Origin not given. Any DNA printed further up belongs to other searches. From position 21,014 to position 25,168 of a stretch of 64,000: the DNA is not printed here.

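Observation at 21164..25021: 1285-aa membrane-anchored fusion of an alkaline-phosphatase-superfamily domain, a lipase-like alpha/beta hydrolase and a DUF3047-like domain, next to glpQ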

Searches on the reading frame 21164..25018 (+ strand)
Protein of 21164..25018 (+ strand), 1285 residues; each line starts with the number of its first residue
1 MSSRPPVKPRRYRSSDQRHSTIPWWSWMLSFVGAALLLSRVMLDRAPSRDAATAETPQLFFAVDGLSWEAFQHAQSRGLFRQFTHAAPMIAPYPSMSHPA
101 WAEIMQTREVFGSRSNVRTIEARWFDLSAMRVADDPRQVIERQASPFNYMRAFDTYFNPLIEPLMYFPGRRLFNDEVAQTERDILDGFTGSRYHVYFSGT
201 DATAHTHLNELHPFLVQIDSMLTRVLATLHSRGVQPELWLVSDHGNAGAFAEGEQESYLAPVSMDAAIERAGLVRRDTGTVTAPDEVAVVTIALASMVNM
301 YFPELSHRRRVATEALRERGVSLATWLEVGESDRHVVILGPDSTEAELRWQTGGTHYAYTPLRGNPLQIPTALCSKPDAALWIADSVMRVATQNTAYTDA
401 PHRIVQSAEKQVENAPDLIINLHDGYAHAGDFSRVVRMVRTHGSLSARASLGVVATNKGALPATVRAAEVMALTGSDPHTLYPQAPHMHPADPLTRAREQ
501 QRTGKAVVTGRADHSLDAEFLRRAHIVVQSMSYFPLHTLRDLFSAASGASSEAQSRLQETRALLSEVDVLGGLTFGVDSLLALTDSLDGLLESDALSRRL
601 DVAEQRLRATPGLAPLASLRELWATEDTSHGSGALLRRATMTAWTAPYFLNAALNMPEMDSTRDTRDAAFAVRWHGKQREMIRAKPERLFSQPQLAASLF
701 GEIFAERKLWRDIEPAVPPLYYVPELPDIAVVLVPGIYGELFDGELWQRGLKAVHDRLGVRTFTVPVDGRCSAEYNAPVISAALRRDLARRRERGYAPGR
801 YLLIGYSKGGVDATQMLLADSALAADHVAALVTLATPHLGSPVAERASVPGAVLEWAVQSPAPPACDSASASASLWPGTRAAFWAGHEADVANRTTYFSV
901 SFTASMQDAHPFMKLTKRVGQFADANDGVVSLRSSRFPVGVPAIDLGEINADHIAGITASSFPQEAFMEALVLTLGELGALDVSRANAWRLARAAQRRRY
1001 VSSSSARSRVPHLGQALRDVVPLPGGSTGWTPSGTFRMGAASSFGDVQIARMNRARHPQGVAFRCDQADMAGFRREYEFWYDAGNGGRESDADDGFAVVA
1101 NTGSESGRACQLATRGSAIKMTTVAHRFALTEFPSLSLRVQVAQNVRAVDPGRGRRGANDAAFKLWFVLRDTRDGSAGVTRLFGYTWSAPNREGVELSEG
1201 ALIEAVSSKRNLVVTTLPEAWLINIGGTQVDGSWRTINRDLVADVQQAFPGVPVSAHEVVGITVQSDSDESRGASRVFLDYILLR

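Call 4: search_protein_families(library=pfam, proteins=[window:21164-25018:+], max_evalue=0.1)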
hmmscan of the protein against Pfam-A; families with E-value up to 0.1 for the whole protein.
window:21164-25018:+ (1285 aa): 5 families
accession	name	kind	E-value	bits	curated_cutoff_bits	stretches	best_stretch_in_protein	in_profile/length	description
PF01663.27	Phosphodiest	-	2.3e-05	24.6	23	1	193-272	163-240/342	Type I phosphodiesterase / nucleotide pyrophosphatase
PF11249.13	DUF3047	-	0.00011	22.2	27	1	1110-1282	28-197/198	Protein of unknown function (DUF3047)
PF07819.20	PGAP1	-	0.0013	19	24.3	1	797-844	89-135/233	PGAP1-like alpha/beta domain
PF02450.21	LCAT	-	0.028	14.1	21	1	800-886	122-212/392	Lecithin:cholesterol acyltransferase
PF05057.20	DUF676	-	0.05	13.5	20.3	0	803-847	82-134/217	Putative serine esterase (DUF676)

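Call 5: search_protein_families(library=ncbifam, proteins=[window:21164-25018:+], max_evalue=0.1)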
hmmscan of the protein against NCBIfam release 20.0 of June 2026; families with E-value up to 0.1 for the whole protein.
window:21164-25018:+ (1285 aa): 0 families

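Call 6: find_homologous_proteins(query=window:21164-25018:+)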
Query window:21164-25018:+ (1285 aa): 93 proteins with E <= 0.001 among 8000 candidates.
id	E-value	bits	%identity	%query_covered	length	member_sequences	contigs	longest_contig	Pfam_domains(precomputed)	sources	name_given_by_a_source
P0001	0.0e+0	2831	100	98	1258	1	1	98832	PF01663.28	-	-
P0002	0.0e+0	2430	85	98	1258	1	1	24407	-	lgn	-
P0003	0.0e+0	2335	81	98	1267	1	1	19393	PF11249.14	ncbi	-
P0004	0.0e+0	2312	81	97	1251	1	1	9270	-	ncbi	-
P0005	0.0e+0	2064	72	100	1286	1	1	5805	PF11249.14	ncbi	-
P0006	0.0e+0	2049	72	98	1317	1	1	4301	PF11249.14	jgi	jgi:hypothetical protein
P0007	0.0e+0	1717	62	96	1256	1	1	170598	PF01663.28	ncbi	-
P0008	0.0e+0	1700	62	98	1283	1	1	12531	PF01663.28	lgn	-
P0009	0.0e+0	1699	63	96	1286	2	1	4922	-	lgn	-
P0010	0.0e+0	1607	60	97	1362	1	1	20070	PF01663.28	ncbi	-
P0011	0.0e+0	1566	58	97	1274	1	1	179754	-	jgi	jgi:hypothetical protein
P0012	0.0e+0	1563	59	95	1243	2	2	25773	-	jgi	-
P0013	0.0e+0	1544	58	96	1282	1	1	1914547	-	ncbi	-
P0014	0.0e+0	1544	57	98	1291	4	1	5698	-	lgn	-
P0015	0.0e+0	1541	57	97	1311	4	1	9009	PF01663.28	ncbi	-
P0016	0.0e+0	1540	57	98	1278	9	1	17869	PF01663.28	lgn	-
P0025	0.0e+0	1510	56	99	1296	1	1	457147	PF01663.28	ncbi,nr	ncbi:MAG: DUF3047 domain-containing protein [Gemmatimonadaceae bacterium]|nr:DUF3047 domain-containi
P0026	0.0e+0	1495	56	96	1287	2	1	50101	PF11249.14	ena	-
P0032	0.0e+0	1470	56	95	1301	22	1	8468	PF01663.28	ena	-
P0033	0.0e+0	1407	53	98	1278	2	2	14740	PF11249.14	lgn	-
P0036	0.0e+0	1358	53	96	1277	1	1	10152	PF01663.28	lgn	-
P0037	0.0e+0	1355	52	95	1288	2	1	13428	PF01663.28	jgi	jgi:hypothetical protein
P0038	0.0e+0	1347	52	95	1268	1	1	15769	PF11249.14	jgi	jgi:hypothetical protein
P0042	0.0e+0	1330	51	95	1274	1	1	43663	PF11249.14,PF01663.28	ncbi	-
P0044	0.0e+0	1315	50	96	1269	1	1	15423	PF11249.14,PF01663.28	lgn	-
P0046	0.0e+0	1299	49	98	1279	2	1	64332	PF11249.14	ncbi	ncbi:MAG: DUF3047 domain-containing protein [Gemmatimonadota bacterium]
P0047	0.0e+0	1293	50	95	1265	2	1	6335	PF11249.14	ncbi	-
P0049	0.0e+0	1266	50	98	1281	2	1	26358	PF11249.14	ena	-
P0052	0.0e+0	1258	51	96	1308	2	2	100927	-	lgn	-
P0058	0.0e+0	1239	49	98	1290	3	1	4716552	-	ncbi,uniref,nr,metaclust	ncbi:hypothetical protein [Gemmatimonas phototrophica]|uniref:DUF676 domain-containing protein n=1 T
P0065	0.0e+0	1211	48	96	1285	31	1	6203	-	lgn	-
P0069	9.5e-296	1002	51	72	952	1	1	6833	PF01663.28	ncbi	-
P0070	4.9e-294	997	43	96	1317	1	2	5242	PF11249.14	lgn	-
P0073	5.2e-262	891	40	74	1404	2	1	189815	PF11249.14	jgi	jgi:hypothetical protein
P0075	1.4e-247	843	41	73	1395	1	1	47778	PF11249.14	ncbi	-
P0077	1.6e-243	829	40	75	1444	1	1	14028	PF11249.14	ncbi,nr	ncbi:MAG: DUF3047 domain-containing protein [Methylotenera sp.]|nr:DUF3047 domain-containing protein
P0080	2.4e-190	653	32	75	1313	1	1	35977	PF01663.28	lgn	-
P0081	6.1e-181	622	31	95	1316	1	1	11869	PF01663.28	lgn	-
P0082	4.8e-180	619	30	98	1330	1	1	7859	PF01663.28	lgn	-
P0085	1.7e-174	601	33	74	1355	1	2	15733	PF01663.28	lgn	-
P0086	3.5e-170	586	30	98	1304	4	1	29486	-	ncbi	ncbi:MAG: hypothetical protein AABY64_13415 [Bdellovibrionota bacterium]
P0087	2.9e-169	583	30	95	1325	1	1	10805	PF01663.28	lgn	-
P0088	5.0e-169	583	30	96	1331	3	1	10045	PF01663.28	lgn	-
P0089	2.7e-166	573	29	92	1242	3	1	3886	PF11249.14,PF01663.28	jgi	jgi:hypothetical protein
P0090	2.6e-164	567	31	75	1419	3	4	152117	-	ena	-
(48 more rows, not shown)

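Call 8: search_solved_structures(query=window:21164-25018:+, max_evalue=10, show_alignments=3)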
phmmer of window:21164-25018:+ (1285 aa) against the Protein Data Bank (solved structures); distinct sequences matched with E-value up to 10: 1.
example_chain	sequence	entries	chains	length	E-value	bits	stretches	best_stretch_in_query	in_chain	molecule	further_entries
6wpx_A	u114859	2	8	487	0.0029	18.4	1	795-848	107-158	BlEst2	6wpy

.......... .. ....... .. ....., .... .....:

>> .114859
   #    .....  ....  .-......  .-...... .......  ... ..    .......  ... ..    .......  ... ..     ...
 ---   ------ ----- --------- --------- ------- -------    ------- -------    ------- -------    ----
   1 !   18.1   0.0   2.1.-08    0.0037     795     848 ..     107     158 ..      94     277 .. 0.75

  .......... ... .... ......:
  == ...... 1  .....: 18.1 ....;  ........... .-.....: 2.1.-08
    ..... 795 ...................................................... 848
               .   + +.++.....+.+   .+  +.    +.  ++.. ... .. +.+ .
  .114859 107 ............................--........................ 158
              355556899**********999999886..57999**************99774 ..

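Call 9: find_related_loci(query=window:21164-25018:+, collection=genome_contigs, flank=10000)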
Query window:21164-25018:+ (1285 aa) in genome_contigs; peptide patterns used: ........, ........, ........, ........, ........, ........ (x = any residue, [..] = any of these).
19 stretches matched a pattern; 3 encode a relative of the query (tblastn E <= 1e-3); 3 distinct loci.
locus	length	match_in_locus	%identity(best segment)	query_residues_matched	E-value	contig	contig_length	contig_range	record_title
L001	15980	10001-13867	81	1-1282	0e+0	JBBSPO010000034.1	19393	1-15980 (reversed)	MAG: Gemmatimonadales bacterium isolate LS6_sbin.58 LS6_sbin.58_K_892415_L_19393_cov_9.0000, whole genome shotgun sequen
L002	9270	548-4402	80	1-1285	0e+0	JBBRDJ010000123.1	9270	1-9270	MAG: Gemmatimonadales bacterium isolate Co_metawrap_2446 Cmw_2446_k141_16913267_length_9270_cov_19.1576, whole genome sh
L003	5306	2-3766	72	27-1285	0e+0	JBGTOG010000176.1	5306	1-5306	MAG: Gemmatimonadaceae bacterium isolate JTS-RE43 k141_5364604, whole genome shotgun sequence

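Call 11: find_related_loci(query=A1, collection=genome_contigs, flank=8000)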
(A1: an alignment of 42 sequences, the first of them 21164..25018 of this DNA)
Query A1 (1285 aa) in genome_contigs; peptide patterns used: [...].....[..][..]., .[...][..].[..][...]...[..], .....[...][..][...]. (x = any residue, [..] = any of these).
258 stretches matched a pattern; 158 encode a relative of the query (tblastn E <= 1e-3); the best 80 are kept; 73 distinct loci.
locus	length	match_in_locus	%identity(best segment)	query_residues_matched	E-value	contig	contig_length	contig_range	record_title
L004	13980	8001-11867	81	1-1282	0e+0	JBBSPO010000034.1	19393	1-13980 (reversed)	MAG: Gemmatimonadales bacterium isolate LS6_sbin.58 LS6_sbin.58_K_892415_L_19393_cov_9.0000, whole genome shotgun sequen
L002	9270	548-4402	80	1-1285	0e+0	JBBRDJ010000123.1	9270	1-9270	MAG: Gemmatimonadales bacterium isolate Co_metawrap_2446 Cmw_2446_k141_16913267_length_9270_cov_19.1576, whole genome sh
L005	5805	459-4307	72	5-1285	0e+0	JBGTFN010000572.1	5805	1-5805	MAG: Gemmatimonadaceae bacterium isolate JTS-RE193 k141_10404892, whole genome shotgun sequence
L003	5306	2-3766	72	27-1285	0e+0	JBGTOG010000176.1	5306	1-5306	MAG: Gemmatimonadaceae bacterium isolate JTS-RE43 k141_5364604, whole genome shotgun sequence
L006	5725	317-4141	57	23-1285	0e+0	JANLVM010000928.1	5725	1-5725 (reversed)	MAG: Gemmatimonadaceae bacterium isolate OTE_21_metabat_139 OTE_21_k141_1732171, whole genome shotgun sequence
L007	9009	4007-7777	57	41-1285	0e+0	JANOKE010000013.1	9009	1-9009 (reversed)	MAG: Gemmatimonadaceae bacterium isolate VAR_48_concoct_361 VAR_48_k141_2588802, whole genome shotgun sequence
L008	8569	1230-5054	56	23-1285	0e+0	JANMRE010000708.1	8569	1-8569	MAG: Gemmatimonadaceae bacterium isolate OTE_51_concoct_49 OTE_51_k141_4921055, whole genome shotgun sequence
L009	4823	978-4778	55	31-1282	0e+0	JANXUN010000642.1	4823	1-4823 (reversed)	MAG: Gemmatimonadaceae bacterium isolate 339R_metabat_76 339R_k141_496295, whole genome shotgun sequence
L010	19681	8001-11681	53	51-1284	0e+0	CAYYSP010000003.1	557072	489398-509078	MAG TPA_asm: uncultured Gemmatimonadaceae bacterium isolate SRP344714_co2_405 genome assembly, contig: NODE_10_length_55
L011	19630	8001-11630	51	59-1280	0e+0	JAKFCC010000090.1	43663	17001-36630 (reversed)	MAG: Gemmatimonadota bacterium isolate LC011 contig-124_888, whole genome shotgun sequence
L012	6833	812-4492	50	43-1280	0e+0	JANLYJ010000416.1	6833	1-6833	MAG: Gemmatimonadaceae bacterium isolate OTE_14_metabat.341 OTE_14_k141_311476, whole genome shotgun sequence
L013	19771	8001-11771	49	28-1282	0e+0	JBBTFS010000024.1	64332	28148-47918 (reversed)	MAG: Gemmatimonadota bacterium isolate H51-bin008_1 H51_bin008_1_000000000024, whole genome shotgun sequence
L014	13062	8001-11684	50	58-1284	0e+0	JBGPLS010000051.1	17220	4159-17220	MAG: Gemmatimonadaceae bacterium isolate OBJ_0618_7090110_256 k141_3162446_length_17220_cov_17.8328, whole genome shotgu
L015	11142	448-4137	50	59-1285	0e+0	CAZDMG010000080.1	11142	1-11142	MAG TPA_asm: uncultured Gemmatimonadaceae bacterium isolate binchicken_co235_384 genome assembly, contig: NODE_14032_len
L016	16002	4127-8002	55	18-1285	0e+0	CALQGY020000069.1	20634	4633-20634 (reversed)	MAG: Candidatus Kuenenia stuttgartiensis isolate HRS-HS12-bin-7 genome assembly, contig: HRSG-H12-C2849, whole genome sh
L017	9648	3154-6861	49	59-1285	0e+0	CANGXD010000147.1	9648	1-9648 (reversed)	MAG: Gemmatimonadaceae bacterium isolate RE-15aug16-119 genome assembly, contig: RE-15aug16-C11897, whole genome shotgun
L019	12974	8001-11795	55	31-1285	0e+0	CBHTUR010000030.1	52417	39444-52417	MAG TPA_asm: uncultured Gemmatimonadaceae bacterium isolate ERR14722427_binner123_Refined_30 genome assembly, contig: ER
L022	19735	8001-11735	62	47-1285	0e+0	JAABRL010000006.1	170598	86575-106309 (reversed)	MAG: Gemmatimonas sp. isolate S07.Bin085 NODE_6_length_170598_cov_16.4398, whole genome shotgun sequence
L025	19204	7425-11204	49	52-1285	0e+0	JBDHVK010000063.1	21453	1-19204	MAG: Gemmatimonas sp. isolate AS-MICRO-3CA.212 NODE_10746_length_21453_cov_15.624086, whole genome shotgun sequence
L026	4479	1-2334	56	515-1285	0e+0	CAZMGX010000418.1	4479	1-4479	MAG TPA_asm: uncultured Gemmatimonas sp. isolate SRP302895_co1_448 genome assembly, contig: NODE_42764_length_4479_cov_4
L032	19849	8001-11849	31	61-1282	0e+0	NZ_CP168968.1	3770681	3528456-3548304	Bdellovibrio bacteriovorus strain Bd5 chromosome, complete genome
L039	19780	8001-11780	49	47-1285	0e+0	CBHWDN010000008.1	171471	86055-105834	MAG TPA_asm: uncultured Gemmatimonadaceae bacterium isolate ERR14722425_concoct_68 genome assembly, contig: ERZ27336817.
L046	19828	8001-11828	30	61-1285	0e+0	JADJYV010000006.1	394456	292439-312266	MAG: Bdellovibrionaceae bacterium isolate Lyne_18-Q3-R50-59_BATAC.62 tig00006892-10-3951560, whole genome shotgun sequen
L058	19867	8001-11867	31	58-1285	3e-116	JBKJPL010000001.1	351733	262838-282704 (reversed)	MAG: Bacteriovoracaceae bacterium isolate ant_bin.459 k117_3087363, whole genome shotgun sequence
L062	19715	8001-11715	50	59-1285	0e+0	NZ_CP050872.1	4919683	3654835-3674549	MAG: Gemmatimonas sp. isolate DEX182b chromosome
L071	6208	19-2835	35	416-1285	4e-63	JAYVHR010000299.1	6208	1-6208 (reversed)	MAG: Bacteriovoracaceae bacterium isolate GL49_Down_metabinner_6_sub GL49_Down_metabinner_6_sub_298, whole genome shotgu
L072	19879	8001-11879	34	58-1285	5e-61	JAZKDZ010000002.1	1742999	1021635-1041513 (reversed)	MAG: Bdellovibrionota bacterium isolate DC_HB_02_SPN181219-bin004 DCHB02SPN_B004_0_000000000002, whole genome shotgun se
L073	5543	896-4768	34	58-1285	1e-59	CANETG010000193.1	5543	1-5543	MAG: Bacteriovoracaceae bacterium isolate CE-Jul18-124 genome assembly, contig: CE-Jul18-C21656, whole genome shotgun se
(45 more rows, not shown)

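Call 18: search_solved_structures(query=A1, max_evalue=10, show_alignments=0)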
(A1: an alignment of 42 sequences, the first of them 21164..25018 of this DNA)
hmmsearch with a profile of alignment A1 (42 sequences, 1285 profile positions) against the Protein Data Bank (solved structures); distinct sequences matched with E-value up to 10: 6.
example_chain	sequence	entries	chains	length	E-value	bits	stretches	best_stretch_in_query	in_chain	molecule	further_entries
5d8m_A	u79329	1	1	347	2.6e-12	48.3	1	718-946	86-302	Metagenomic carboxyl esterase MGS0156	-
6wpx_A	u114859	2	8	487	2.4e-05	25.2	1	790-891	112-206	BlEst2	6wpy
6z1p_BK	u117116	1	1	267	0.32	11.6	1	789-835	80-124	mS79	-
7mw8_D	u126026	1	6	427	0.5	10.9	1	170-226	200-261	Phosphodiesterase-nucleotide pyrophosphatase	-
2gsn_A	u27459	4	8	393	0.64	10.6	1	170-226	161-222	phosphodiesterase-nucleotide pyrophosphatase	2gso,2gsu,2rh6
7oz8_AAA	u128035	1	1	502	1.7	9.2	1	191-226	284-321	Choline-sulfatase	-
